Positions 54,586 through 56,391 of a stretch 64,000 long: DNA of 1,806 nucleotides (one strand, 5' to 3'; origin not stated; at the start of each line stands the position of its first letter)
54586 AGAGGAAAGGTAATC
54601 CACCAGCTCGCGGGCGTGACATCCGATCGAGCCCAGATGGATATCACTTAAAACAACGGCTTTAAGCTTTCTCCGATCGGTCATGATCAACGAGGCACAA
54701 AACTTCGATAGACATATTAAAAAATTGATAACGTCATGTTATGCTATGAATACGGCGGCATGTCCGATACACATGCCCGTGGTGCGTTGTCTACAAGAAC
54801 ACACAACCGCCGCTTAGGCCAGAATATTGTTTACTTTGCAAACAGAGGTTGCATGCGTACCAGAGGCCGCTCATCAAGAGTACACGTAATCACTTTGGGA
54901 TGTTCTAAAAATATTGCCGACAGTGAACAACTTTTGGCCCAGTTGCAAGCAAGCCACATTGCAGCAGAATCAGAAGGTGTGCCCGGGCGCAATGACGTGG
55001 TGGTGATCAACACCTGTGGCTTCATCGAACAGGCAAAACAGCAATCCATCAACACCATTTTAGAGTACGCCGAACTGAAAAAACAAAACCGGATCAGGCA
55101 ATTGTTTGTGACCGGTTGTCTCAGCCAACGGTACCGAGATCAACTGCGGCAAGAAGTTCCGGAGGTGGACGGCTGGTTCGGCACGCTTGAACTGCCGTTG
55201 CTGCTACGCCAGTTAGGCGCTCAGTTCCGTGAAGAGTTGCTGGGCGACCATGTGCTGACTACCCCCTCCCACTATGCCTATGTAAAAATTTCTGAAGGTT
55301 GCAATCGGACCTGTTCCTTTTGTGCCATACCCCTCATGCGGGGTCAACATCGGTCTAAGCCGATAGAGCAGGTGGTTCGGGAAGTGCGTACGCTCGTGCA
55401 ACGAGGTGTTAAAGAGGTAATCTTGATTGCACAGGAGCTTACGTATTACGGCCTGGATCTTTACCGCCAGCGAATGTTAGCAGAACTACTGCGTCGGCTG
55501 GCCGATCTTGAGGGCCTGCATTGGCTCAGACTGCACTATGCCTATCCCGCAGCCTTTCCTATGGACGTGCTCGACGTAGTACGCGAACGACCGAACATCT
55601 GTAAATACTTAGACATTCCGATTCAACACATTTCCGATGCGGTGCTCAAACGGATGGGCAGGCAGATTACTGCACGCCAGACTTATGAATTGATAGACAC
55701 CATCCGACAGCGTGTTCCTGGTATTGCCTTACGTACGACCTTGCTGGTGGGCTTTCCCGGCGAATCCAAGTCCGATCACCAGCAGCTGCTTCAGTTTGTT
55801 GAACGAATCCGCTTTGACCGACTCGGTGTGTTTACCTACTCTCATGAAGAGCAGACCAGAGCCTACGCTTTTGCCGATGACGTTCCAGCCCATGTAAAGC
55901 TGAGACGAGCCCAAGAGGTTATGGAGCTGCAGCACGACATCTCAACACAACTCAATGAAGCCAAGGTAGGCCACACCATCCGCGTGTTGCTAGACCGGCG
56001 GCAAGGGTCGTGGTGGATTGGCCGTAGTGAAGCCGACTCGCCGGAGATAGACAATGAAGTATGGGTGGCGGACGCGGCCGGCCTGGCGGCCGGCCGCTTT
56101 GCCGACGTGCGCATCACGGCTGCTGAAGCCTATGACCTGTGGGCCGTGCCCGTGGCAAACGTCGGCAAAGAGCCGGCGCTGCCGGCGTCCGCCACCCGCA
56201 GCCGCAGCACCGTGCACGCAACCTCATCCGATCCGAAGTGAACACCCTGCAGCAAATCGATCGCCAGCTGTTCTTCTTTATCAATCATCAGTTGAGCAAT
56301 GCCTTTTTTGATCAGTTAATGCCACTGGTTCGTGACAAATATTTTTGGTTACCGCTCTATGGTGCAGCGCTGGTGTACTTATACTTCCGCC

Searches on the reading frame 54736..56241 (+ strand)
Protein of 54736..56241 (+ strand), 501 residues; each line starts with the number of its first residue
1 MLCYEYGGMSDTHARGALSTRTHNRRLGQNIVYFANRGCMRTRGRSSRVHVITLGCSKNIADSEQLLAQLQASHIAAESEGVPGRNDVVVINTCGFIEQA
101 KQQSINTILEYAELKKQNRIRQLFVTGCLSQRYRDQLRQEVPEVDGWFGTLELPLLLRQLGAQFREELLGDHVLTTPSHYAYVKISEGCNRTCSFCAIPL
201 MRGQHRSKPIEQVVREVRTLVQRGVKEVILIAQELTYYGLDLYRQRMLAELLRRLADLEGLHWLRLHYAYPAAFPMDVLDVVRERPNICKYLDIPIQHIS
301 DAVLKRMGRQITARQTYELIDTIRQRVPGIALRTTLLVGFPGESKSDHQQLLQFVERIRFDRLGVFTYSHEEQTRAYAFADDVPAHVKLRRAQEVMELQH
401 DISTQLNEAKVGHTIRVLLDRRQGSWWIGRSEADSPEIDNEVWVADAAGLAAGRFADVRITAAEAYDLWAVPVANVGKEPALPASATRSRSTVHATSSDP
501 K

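Call 69: search_protein_families(library=pfam, proteins=[window:54736-56241:+], max_evalue=0.0001)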
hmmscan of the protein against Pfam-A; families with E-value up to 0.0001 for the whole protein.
window:54736-56241:+ (501 aa): 3 families
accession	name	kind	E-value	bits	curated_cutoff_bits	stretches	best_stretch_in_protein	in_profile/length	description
PF04055.27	Radical_SAM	-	2.6e-24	86.7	29.5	1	184-355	2-166/166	Radical SAM superfamily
PF00919.26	UPF0004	-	5.8e-24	84.4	27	1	48-149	1-98/98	Uncharacterized protein family UPF0004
PF18693.7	TRAM_2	-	2.6e-19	69.6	27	1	411-473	1-63/63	TRAM domain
